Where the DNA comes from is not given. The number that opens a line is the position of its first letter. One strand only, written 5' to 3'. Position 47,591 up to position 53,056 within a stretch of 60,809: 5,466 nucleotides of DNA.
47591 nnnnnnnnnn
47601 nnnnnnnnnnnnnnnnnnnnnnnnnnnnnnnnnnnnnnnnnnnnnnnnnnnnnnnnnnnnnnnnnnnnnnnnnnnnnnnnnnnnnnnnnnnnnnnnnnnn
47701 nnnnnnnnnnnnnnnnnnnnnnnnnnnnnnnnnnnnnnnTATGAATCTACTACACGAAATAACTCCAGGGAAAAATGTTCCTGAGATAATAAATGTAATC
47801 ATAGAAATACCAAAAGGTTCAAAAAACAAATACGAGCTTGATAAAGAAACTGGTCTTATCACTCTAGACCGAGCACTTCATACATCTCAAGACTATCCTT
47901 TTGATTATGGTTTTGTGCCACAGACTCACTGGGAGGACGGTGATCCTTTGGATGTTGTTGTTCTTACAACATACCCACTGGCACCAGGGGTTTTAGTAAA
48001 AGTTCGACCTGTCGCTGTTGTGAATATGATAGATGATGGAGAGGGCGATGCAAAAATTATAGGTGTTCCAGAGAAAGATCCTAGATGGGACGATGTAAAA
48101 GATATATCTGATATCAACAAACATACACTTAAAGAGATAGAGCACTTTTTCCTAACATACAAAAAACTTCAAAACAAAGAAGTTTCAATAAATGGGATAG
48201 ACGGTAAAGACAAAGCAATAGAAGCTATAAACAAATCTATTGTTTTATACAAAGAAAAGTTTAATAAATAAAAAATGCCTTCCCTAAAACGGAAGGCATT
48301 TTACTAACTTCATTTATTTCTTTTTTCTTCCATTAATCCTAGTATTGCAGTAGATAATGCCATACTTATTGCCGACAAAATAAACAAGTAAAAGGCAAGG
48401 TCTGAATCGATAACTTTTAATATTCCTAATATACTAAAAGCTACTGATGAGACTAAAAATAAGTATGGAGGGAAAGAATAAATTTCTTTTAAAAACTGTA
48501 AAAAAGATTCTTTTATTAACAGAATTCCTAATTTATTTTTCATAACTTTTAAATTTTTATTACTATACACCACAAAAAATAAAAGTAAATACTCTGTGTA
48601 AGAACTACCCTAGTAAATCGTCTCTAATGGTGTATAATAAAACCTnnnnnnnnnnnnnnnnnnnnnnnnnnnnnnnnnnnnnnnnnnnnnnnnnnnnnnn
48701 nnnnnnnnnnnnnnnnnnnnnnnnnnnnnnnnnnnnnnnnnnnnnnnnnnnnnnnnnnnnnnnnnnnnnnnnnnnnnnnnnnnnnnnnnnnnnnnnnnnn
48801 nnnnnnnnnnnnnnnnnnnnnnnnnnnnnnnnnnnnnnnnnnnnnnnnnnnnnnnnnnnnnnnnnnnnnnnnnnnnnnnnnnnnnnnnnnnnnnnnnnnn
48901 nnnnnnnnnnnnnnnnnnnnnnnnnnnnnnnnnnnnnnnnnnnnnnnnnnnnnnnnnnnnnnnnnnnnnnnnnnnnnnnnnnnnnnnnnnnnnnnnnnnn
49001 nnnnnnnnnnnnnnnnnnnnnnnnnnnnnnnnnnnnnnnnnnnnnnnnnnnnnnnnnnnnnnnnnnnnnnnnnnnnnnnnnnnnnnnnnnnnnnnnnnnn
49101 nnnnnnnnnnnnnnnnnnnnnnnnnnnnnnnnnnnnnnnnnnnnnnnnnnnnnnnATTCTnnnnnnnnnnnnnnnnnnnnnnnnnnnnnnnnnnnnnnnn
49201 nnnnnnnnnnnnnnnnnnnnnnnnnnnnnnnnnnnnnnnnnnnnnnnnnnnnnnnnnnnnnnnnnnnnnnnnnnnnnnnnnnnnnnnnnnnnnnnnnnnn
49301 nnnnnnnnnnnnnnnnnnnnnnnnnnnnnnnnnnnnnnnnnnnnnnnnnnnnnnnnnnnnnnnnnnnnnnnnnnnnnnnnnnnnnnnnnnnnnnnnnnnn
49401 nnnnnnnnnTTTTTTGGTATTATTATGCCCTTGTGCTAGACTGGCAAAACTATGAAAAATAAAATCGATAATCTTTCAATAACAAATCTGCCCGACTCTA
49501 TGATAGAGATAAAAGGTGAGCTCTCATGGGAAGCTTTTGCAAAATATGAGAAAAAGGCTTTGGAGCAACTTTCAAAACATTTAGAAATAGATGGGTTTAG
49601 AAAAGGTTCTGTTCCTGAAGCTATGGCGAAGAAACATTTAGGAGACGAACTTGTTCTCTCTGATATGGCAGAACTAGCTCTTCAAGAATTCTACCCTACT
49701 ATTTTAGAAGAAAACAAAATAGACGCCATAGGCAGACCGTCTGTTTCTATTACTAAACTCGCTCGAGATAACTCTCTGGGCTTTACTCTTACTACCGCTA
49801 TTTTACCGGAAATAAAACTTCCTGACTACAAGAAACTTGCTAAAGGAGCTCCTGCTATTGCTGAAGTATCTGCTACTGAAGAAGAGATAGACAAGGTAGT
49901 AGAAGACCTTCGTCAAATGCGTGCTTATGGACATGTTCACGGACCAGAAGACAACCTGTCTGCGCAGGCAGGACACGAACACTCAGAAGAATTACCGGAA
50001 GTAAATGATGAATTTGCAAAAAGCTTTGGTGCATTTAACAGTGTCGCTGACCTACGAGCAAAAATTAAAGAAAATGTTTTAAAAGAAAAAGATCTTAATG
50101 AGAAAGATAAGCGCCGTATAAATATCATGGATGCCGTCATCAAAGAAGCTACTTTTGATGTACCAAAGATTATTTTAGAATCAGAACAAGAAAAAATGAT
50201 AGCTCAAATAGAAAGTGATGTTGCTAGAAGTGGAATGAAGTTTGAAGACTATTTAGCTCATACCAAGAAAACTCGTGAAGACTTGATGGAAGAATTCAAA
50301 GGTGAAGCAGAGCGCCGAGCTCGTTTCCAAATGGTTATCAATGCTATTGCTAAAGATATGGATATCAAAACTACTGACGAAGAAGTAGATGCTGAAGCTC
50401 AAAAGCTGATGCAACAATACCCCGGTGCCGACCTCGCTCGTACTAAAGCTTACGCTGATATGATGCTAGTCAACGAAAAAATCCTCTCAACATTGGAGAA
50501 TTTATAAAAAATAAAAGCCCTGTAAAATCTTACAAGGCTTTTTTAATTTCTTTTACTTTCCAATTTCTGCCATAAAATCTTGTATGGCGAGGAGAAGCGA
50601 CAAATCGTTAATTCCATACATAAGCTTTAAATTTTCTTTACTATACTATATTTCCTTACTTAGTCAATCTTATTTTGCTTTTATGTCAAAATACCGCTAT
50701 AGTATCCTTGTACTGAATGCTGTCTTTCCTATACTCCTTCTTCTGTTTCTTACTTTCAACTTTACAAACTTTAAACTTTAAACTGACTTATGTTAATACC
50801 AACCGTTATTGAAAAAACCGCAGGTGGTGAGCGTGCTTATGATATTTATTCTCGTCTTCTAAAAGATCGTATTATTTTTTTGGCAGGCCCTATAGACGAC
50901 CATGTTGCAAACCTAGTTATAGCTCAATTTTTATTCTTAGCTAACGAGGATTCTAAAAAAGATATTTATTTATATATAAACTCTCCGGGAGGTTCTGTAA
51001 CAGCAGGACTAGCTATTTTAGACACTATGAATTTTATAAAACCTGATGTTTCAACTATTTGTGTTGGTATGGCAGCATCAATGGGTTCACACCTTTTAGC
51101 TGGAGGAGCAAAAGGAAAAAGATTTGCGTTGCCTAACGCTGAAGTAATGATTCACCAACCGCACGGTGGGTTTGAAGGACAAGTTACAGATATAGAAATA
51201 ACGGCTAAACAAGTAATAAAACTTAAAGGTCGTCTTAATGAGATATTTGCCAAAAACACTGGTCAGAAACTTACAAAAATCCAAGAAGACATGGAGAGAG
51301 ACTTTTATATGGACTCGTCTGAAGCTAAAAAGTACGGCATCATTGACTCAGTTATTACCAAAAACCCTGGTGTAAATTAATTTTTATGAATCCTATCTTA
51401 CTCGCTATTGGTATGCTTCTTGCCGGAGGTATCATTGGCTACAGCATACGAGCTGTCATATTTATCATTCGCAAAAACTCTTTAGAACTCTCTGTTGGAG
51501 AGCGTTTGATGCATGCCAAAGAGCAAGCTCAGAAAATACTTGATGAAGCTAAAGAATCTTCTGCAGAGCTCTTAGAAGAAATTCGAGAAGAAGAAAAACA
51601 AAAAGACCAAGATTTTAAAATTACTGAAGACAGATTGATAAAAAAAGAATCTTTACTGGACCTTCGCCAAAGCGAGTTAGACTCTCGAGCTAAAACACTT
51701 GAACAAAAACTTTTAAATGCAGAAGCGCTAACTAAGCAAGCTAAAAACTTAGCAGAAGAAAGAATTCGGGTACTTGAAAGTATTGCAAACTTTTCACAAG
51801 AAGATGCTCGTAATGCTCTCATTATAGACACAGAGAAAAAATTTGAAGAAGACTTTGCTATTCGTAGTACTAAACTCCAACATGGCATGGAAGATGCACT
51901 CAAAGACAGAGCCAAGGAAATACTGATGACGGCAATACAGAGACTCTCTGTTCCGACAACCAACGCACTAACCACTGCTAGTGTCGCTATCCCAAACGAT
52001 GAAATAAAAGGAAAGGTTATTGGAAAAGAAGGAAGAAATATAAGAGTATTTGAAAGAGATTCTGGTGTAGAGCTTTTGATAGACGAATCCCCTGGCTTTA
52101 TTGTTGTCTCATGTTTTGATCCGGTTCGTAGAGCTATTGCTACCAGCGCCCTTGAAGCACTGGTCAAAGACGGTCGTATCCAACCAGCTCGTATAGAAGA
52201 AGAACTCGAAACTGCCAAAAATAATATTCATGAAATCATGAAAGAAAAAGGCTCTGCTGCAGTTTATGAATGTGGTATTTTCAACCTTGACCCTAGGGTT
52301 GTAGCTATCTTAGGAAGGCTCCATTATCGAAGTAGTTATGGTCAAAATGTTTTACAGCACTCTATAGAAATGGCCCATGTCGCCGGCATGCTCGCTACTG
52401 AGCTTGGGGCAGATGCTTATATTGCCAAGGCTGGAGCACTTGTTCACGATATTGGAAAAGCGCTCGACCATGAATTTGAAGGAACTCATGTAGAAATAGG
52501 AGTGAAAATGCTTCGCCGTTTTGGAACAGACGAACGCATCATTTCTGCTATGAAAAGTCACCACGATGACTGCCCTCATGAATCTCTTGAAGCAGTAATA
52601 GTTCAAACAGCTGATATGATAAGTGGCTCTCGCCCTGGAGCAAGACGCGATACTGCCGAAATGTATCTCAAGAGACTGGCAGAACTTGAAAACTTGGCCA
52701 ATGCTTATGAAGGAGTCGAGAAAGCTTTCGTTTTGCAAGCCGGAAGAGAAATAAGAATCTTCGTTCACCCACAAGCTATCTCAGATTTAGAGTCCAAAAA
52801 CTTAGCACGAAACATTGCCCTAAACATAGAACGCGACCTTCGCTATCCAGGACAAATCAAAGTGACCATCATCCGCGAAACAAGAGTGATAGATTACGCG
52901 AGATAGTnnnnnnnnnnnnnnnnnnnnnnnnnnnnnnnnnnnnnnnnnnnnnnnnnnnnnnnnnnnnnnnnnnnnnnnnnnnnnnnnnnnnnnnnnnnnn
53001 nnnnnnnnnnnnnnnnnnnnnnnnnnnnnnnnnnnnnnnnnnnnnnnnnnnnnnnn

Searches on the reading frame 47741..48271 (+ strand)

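Call 18: search_protein_families(library=pfam, proteins=[window:47741-48271:+], max_evalue=0.001)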
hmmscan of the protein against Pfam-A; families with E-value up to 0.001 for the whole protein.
window:47741-48271:+ (176 aa): 1 family
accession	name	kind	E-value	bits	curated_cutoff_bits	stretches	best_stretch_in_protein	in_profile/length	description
PF00719.24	Pyrophosphatase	-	8.1e-59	198.3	23.5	1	19-170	1-152/153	Inorganic pyrophosphatase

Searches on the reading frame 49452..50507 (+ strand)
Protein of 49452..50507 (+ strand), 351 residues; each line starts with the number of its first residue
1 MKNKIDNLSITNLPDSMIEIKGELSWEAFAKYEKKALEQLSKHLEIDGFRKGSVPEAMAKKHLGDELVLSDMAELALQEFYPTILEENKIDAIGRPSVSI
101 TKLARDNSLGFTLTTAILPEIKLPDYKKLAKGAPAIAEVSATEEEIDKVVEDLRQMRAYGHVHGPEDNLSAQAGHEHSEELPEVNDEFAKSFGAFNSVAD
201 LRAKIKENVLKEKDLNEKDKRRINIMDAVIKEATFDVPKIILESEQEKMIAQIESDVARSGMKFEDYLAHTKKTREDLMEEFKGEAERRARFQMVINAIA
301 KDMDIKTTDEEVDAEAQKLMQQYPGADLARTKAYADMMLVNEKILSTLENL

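Call 18: search_protein_families(library=pfam, proteins=[window:49452-50507:+], max_evalue=0.001)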
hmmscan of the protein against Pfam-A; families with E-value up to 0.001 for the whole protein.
window:49452-50507:+ (351 aa): 2 families
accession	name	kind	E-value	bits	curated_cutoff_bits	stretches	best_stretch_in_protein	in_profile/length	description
PF05697.18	Trigger_N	-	2.5e-29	102.9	22.2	1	8-153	3-144/144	Bacterial trigger factor protein (TF)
PF05698.19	Trigger_C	-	3.9e-28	99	22.7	1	197-332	1-135/162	Bacterial trigger factor protein (TF) C-terminus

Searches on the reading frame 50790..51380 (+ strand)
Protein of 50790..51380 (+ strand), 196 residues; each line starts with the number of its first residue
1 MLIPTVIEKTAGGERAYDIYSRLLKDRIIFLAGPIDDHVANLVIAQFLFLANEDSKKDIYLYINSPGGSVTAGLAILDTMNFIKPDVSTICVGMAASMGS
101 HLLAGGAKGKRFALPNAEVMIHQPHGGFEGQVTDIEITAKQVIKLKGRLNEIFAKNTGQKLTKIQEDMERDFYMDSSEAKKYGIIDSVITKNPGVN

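Call 18: search_protein_families(library=pfam, proteins=[window:50790-51380:+], max_evalue=0.001)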
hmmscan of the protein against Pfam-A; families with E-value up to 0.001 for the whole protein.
window:50790-51380:+ (196 aa): 1 family
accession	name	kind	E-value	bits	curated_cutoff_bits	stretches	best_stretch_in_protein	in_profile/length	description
PF00574.28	CLP_protease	-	3.6e-84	281.6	20.2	1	12-191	2-181/182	Clp protease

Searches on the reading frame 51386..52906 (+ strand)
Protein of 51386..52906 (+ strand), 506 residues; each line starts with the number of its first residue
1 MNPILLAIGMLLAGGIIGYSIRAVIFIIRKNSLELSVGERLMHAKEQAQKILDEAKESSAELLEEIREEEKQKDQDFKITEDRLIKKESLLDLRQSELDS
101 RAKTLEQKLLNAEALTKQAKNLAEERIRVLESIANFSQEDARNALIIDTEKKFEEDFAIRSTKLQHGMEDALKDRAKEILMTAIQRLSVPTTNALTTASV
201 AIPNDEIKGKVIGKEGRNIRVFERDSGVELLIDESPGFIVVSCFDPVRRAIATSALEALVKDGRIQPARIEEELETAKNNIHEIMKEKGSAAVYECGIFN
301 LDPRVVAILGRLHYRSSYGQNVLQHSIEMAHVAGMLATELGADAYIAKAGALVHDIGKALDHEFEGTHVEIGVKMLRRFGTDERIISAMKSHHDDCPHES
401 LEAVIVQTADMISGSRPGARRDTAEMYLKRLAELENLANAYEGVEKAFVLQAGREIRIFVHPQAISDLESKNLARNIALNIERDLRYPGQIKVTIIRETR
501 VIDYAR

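Call 18: search_protein_families(library=pfam, proteins=[window:51386-52906:+], max_evalue=0.001)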
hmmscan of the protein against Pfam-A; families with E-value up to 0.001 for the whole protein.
window:51386-52906:+ (506 aa): 4 families
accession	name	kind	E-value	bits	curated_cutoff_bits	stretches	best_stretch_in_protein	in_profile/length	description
PF12072.13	RNase_Y_N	-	2e-20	73.5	32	1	9-188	8-198/201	RNase Y N-terminal region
PF01966.28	HD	-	1.8e-16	60.9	22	1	322-411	1-112/116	HD domain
PF00013.35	KH_1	-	3.5e-05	23.9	21.5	1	198-246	2-54/66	KH domain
PF08668.18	HDOD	-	0.00084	19.3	22.9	0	321-358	94-132/196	HDOD domain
